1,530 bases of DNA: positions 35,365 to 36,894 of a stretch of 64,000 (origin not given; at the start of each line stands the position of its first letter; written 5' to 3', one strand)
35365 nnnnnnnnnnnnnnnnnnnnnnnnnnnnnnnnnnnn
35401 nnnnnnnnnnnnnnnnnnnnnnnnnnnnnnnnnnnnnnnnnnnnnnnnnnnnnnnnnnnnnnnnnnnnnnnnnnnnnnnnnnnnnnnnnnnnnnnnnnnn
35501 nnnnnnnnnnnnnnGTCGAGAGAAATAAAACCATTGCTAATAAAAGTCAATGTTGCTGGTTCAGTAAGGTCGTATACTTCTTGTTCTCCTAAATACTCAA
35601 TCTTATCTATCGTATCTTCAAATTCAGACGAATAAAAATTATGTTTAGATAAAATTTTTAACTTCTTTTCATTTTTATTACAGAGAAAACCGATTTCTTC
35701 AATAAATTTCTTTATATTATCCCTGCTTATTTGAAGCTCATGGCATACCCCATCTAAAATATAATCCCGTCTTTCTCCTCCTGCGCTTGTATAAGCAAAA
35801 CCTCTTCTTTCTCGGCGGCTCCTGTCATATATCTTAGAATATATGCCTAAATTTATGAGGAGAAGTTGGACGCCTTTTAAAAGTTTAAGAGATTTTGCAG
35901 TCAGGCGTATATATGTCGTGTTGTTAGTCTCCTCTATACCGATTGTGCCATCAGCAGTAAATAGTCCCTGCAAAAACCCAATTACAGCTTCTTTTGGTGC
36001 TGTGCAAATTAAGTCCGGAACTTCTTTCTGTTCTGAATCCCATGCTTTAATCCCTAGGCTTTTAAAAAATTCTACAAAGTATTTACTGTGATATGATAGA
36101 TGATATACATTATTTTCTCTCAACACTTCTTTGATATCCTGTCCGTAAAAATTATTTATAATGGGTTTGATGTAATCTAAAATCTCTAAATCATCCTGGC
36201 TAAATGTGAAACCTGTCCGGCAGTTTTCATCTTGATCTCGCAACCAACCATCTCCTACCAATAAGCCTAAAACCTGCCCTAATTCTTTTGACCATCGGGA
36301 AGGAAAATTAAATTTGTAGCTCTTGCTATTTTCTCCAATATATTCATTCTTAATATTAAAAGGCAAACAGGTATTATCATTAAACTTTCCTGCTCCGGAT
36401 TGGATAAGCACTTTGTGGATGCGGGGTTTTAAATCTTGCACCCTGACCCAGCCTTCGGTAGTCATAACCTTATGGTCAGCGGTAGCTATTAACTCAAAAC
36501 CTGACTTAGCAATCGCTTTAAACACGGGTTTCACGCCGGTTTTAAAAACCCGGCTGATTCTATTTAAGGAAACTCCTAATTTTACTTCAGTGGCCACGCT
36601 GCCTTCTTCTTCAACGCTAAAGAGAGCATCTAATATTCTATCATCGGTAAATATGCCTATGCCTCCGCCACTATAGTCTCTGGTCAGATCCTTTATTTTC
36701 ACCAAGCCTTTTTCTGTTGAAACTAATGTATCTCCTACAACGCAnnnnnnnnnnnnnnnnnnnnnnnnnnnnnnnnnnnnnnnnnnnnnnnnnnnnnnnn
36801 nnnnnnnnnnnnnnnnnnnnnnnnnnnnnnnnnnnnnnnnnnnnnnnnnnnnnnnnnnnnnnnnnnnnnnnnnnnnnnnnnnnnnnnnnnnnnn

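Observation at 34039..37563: Class II RNR interrupted at its catalytic cysteine by a 410-aa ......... intein that ends in Asp rather than the usual Asn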

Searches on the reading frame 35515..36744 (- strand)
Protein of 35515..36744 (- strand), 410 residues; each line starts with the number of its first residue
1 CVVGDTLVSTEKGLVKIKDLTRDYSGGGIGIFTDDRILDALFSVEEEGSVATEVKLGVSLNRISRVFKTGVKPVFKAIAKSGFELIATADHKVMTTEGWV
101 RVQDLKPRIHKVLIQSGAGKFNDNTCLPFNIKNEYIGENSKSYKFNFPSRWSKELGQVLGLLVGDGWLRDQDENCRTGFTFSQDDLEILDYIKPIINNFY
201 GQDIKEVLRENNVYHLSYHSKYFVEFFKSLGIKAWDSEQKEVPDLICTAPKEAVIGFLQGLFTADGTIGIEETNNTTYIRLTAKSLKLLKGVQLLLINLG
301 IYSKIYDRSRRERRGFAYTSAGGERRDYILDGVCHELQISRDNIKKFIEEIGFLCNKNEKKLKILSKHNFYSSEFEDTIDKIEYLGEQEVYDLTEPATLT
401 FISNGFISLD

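Call 4: search_protein_families(library=pfam, proteins=[window:35515-36744:-], max_evalue=0.01)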
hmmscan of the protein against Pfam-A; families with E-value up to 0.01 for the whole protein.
seq(410 aa): 3 families
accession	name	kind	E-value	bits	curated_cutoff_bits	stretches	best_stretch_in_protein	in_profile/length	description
PF14528.11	LAGLIDADG_3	-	2.4e-22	79.4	22.5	1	253-352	2-82/82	LAGLIDADG-like domain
PF14890.11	Intein_splicing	-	6.1e-12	46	35.8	1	15-407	10-152/155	Intein splicing domain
PF03161.18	LAGLIDADG_2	-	3.2e-05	24.4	25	1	158-255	4-104/168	LAGLIDADG DNA endonuclease family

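Call 5: search_protein_families(library=ncbifam, proteins=[window:35515-36744:-], max_evalue=0.01)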
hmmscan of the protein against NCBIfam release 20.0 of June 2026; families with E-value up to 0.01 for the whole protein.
seq(410 aa): 13 families
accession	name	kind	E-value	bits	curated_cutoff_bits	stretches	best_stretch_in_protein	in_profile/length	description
NF006207.0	PRK08332.1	equivalog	2.1e-41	141.3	2400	1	54-408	928-1239/1684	vitamin B12-dependent ribonucleotide reductase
NF005852.0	PRK07773.1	equivalog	2.7e-27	95.5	780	2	225-330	583-691/886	replicative DNA helicase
NF011418.0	PRK14845.1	equivalog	5.6e-15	54.2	756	1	74-367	93-313/1049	translation initiation factor IF-2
NF011287.0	PRK14698.1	equivalog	6.7e-14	50.9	1238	1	1-313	241-541/1017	V-type ATP synthase subunit A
NF011303.0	PRK14715.1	equivalog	2.4e-13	48.1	1585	1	155-368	1120-1325/1627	DNA-directed DNA polymerase II large subunit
NF011491.0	PRK14898.1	equivalog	7.5e-13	47.4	783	1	184-388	268-443/860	DNA-directed RNA polymerase subunit A''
NF038098.1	GyrA_w_intein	exception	7e-10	37.5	1850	1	62-313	162-394/1232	intein-containing DNA gyrase subunit A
NF038162.1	RtcB_rel_intein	exception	9.3e-10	37.1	1150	1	69-366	145-457/961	intein-containing RtcB family protein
TIGR01445.1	intein_Nterm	domain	1e-08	36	24.5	1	1-95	1-83/83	intein N-terminal splicing region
NF003159.0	PRK04132.1-4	equivalog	7.7e-06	24.2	999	1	155-385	180-365/852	replication factor C small subunit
NF003158.0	PRK04132.1-3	equivalog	9.7e-06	22.9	1750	0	56-108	691-738/1437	replication factor C small subunit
NF038136.1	rSAM_Rv_intein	exception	0.00068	18.6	700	1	69-111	124-166/574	intein-containing Rv2578c family radical SAM protein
NF007072.0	PRK09519.1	equivalog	0.001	17.5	1024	0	234-315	440-522/790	intein-containing recombinase RecA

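Call 15: find_homologous_proteins(query=window:35515-36744:-, max_evalue=0.00001)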
Query seq(410 aa) (410 aa): 68 proteins with E <= 0.00001 among 7351 candidates.
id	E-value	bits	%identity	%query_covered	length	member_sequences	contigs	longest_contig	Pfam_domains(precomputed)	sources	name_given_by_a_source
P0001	7.0e-163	560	69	90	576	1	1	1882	PF02867.21,PF14528.12,PF14890.12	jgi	jgi:ribonucleoside-diphosphate reductase alpha chain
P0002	3.4e-137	476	55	100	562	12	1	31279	PF02867.21,PF14528.12,PF14890.12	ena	-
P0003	6.8e-137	475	61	86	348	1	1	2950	PF14528.12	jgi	jgi:ribonucleoside-diphosphate reductase alpha chain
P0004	8.7e-136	471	53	99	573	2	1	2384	PF02867.21,PF14528.12,PF14890.12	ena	-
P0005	1.3e-127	444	53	99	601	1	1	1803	PF02867.21,PF14528.12,PF14890.12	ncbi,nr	ncbi:MAG: ribonucleoside reductase class II, partial [Candidatus Omnitrophica bacterium]|nr:ribonucl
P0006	8.1e-126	438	52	99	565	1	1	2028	PF02867.21,PF03161.19,PF14528.12,PF14890.12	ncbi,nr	ncbi:MAG: ribonucleoside reductase class II, partial [Candidatus Aenigmarchaeota archaeon]|nr:ribonu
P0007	4.3e-114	399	51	92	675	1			PF02867.21,PF00317.27,PF14528.12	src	-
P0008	2.5e-113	397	50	93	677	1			PF02867.21,PF00317.27,PF14528.12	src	-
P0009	8.3e-112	392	49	94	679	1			PF02867.21,PF14528.12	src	-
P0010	1.4e-106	375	47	100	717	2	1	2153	PF01408.29,PF02867.21,PF14528.12,PF14890.12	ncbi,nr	ncbi:MAG: Gfo/Idh/MocA family oxidoreductase, partial [Candidatus Levybacteria bacterium]|nr:Gfo/Idh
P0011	3.2e-104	367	52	82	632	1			PF02867.21,PF00317.27,PF14528.12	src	-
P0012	1.0e-103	365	53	75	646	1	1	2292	PF02867.21,PF14528.12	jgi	-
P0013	5.8e-102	360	46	92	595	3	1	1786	PF02867.21,PF14528.12,PF14890.12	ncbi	ncbi:MAG: LAGLIDADG family homing endonuclease, partial [Candidatus Thermoplasmatota archaeon]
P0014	2.9e-97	344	58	65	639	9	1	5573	PF02867.21,PF00317.27,PF03477.22,PF14890.12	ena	-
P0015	8.6e-96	339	44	88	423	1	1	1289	PF02867.21,PF14528.12,PF14890.12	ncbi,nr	ncbi:MAG TPA: LAGLIDADG family homing endonuclease, partial [Candidatus Goldiibacteriota bacterium]|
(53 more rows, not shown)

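Call 21: find_related_loci(query=A1, collection=genome_contigs, flank=3000)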
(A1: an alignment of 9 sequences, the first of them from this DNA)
Query A1 (410 aa) in genome_contigs; peptide patterns used: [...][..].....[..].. (x = any residue, [..] = any of these).
599 stretches matched a pattern (row limit reached: there are more); 524 encode a relative of the query (tblastn E <= 1e-3); the best 80 are kept; 80 distinct loci.
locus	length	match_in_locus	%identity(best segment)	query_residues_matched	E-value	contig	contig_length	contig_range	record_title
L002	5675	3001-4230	72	1-410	0e+0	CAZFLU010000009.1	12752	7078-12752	MAG TPA_asm: uncultured Planctomycetia bacterium isolate SRP141376_co2_367 genome assembly, contig: NODE_9556_length_127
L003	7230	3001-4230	68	1-410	0e+0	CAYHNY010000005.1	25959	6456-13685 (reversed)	MAG TPA_asm: uncultured Planctomycetales bacterium isolate ERP119705_co14_517 genome assembly, contig: NODE_1568_length_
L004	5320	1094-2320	68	1-410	0e+0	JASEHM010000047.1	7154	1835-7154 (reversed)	MAG: Candidatus Omnitrophota bacterium isolate Yes70-23 NODE_47_length_7154_cov_8.896605, whole genome shotgun sequence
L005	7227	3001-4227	65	1-410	2e-179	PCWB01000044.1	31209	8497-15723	MAG: Candidatus Omnitrophica bacterium CG11_big_fil_rev_8_21_14_0_20_41_12 CG11_8_21_14_0.20_scaffold_689_c, whole genom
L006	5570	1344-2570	63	1-410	2e-179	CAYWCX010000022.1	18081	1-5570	MAG TPA_asm: uncultured Planctomycetales bacterium isolate SRP098346_co1_343 genome assembly, contig: NODE_3156_length_1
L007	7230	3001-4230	65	1-410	7e-174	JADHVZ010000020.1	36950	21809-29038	MAG: Candidatus Omnitrophota bacterium isolate BS750m-G14 BS-750m-C1134, whole genome shotgun sequence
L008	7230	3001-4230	65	1-410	3e-169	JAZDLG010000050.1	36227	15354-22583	MAG: Candidatus Omnitrophota bacterium isolate MEGAHIT-group-0.580 k141_369304, whole genome shotgun sequence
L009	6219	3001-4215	65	1-405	2e-166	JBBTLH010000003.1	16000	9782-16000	MAG: Candidatus Omnitrophota bacterium isolate H51-bin162_1 H51_bin162_1_000000000003, whole genome shotgun sequence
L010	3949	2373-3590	61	1-410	3e-172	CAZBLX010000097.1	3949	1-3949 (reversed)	MAG TPA_asm: uncultured Planctomycetia bacterium isolate binchicken_co6_478 genome assembly, contig: NODE_31867_length_3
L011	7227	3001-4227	61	1-410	4e-166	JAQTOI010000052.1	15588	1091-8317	MAG: Candidatus Omnitrophota bacterium isolate STA_84 NODE_7277_length_15588_cov_4.229028_Sandtown_A, whole genome shotg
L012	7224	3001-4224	63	1-407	1e-164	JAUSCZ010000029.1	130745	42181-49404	MAG: Candidatus Omnitrophota bacterium isolate E14_concoct.bin.43 E14_k141_860544, whole genome shotgun sequence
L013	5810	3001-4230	64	1-410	3e-167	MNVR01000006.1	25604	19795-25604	MAG: Candidatus Omnitrophica bacterium CG1_02_44_16 cg1_0.2_scaffold_1536_c, whole genome shotgun sequence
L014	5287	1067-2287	60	1-410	3e-160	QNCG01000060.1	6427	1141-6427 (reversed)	MAG: Candidatus Omnitrophota bacterium isolate B32_G15 B32_Guay15_scaffold_04728, whole genome shotgun sequence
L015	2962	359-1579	59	1-410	5e-167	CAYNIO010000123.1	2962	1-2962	MAG TPA_asm: uncultured Planctomycetia bacterium isolate binchicken_co19_592 genome assembly, contig: NODE_62333_length_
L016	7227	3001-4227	60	1-410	3e-158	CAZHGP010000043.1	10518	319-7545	MAG TPA_asm: uncultured Nitrososphaeria archaeon isolate SRP104967_co1_8 genome assembly, contig: NODE_2163_length_10518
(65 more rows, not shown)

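Call 45: predict_structure(alignment_id=A1)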
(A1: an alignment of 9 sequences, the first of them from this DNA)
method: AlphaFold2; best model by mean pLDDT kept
length: 410 residues; sequences in the alignment: 9
mean_pLDDT: 86.1   pTM: 0.87
mean pLDDT of the five models: 86.1, 84.7, 84.3, 81.7, 80.1
residues with pLDDT >= 90: 249; 70-90: 104; 50-70: 39; < 50: 18
segments of 3 or more residues with pLDDT < 50: 38-55
pLDDT, mean of each block of 10 residues (from residue 1): 94 92 66 69 38 58 83 97 96 91 95 90 94 88 94 98 91 84 92 97 91 91 94 85 96 98 93 77 93 96 85 65 72 81 91 92 84 80 96 73 90
secondary structure, 60 per line:
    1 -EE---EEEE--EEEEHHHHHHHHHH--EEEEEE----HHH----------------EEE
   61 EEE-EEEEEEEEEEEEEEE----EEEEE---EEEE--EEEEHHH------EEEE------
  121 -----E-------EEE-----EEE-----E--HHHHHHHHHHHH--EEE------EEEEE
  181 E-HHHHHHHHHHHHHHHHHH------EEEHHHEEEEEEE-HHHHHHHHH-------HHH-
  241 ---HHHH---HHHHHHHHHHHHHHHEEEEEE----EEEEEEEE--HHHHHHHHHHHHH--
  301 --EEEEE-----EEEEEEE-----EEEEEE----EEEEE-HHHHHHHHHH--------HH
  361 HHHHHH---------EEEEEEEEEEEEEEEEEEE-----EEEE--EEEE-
elements in order: E7-10 E13-16 H17-26 E29-34 E58-63 E65-79 E84-88 E92-95 E98-101 E111-114 E134-136 E142-144 H153-164 E167-169 E176-181 H183-200 E207-209 E213-219 H221-229 H244-247 H251-265 E266-271 E276-283 H286-298 E303-307 E313-319 E325-330 E335-339 H341-350 H359-366 E376-394 E400-403 E406-409

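Call 56: fold_search(model_id=the predicted structure, library=pdb)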
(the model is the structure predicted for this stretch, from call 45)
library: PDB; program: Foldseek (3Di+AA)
matches with E <= 10: 402; with E <= 0.001: 110
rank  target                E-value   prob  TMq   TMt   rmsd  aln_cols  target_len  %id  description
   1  7qsu                  3.8e-22  1.00  0.59  0.65   7.3       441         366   20  Crystal structure of homing endonuclease-associated TliVMA intein (C1A, d333-339) (released 2022-03-30)
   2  7qss                  7.4e-21  1.00  0.62  0.59  10.7       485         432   18  Crystal structure of homing endonuclease-associated TliVMA intein (C1A) (released 2022-03-30)
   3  1dq3                  4.1e-18  1.00  0.58  0.53   7.7       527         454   14  CRYSTAL STRUCTURE OF AN ARCHAEAL INTEIN-ENCODED HOMING ENDONUCLEASE PI-PFUI (released 2000-07-05)
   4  7qst                  4.6e-18  1.00  0.55  0.62   8.6       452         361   18  Crystal structure of homing endonuclease-associated PhoVMA intein (C1A) (released 2022-03-30)
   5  2cw7                  4.8e-15  1.00  0.52  0.42  14.8       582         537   13  Crystal structure of intein homing endonuclease II (released 2006-04-18)
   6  1lws_A                2.4e-11  1.00  0.44  0.43  12.4       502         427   12  Crystal structure of the intein homing endonuclease PI-SceI bound to its recognition sequence (released 2002-09-27)
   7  1vde_B                1.2e-10  1.00  0.47  0.45  18.3       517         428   10  PI-SCEI, A HOMING ENDONUCLEASE WITH PROTEIN SPLICING ACTIVITY (released 1998-04-08)
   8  1dfa                  1.9e-10  1.00  0.44  0.45  18.3       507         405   11  CRYSTAL STRUCTURE OF PI-SCEI IN C2 SPACE GROUP (released 1999-12-08)
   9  1um2_B                2.4e-10  1.00  0.48  0.47  20.3       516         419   10  Crystal Structure of the Vma1-Derived Endonuclease with the Ligated Extein Segment (released 2004-09-22)
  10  1lwt_A                2.8e-10  1.00  0.46  0.43  19.6       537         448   11  Crystal structure of the intein homing endonuclease PI-SceI bound to its substrate DNA (Ca2+ free) (released 2002-09-27)
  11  1vde_A                5.1e-10  1.00  0.46  0.44  19.9       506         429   11  PI-SCEI, A HOMING ENDONUCLEASE WITH PROTEIN SPLICING ACTIVITY (released 1998-04-08)
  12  1ef0_A                6.0e-10  1.00  0.45  0.44  17.9       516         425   10  CRYSTAL STRUCTURE OF PI-SCEI MINIPRECURSOR (released 2000-06-07)
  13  1jva_B                8.1e-10  1.00  0.47  0.45  20.3       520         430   10  CRYSTAL STRUCTURE OF THE VMA1-DERIVED ENDONUCLEASE BEARING THE N AND C EXTEIN PROPEPTIDES (released 2002-08-29)
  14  1um2_A                8.1e-10  1.00  0.46  0.46  12.6       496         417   10  Crystal Structure of the Vma1-Derived Endonuclease with the Ligated Extein Segment (released 2004-09-22)
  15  5o6i_A                1.8e-08  1.00  0.33  0.66   4.0       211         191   20  Structures and dynamics of mesophilic variants from the homing endonuclease I-DmoI (released 2017-12-06)
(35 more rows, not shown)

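Call 70: find_related_loci(query=A1, collection=viral_contigs, flank=1500)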
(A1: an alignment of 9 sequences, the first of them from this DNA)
Query A1 (410 aa) in viral_contigs; peptide patterns used: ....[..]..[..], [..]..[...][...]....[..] (x = any residue, [..] = any of these).
72 stretches matched a pattern; 17 encode a relative of the query (tblastn E <= 1e-3); 17 distinct loci.
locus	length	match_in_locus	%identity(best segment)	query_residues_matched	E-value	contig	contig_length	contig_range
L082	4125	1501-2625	28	1-408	1e-35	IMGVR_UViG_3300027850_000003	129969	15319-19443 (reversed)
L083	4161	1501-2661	27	1-408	2e-27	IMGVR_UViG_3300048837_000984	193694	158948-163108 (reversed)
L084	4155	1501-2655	28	1-408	1e-24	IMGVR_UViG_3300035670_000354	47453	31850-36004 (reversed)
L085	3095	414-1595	23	1-408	5e-16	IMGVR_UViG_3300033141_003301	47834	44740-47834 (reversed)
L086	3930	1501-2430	27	67-407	2e-14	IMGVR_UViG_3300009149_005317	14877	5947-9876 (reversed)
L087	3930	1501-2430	27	67-407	5e-14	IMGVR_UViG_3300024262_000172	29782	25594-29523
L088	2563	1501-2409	24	64-367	4e-12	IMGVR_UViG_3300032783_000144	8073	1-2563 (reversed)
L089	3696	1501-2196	26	155-396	3e-11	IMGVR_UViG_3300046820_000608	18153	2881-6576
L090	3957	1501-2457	23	1-354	2e-10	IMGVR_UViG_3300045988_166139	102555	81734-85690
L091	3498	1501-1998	27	155-330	9e-10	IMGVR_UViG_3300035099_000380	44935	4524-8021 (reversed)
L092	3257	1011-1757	24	155-409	5e-9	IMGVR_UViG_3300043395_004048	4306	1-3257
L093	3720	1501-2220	25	64-301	1e-7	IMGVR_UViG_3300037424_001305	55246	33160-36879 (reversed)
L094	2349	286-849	28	124-305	2e-5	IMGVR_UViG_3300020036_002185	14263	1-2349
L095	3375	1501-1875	29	152-268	2e-5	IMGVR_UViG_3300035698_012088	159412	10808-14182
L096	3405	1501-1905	29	158-300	3e-5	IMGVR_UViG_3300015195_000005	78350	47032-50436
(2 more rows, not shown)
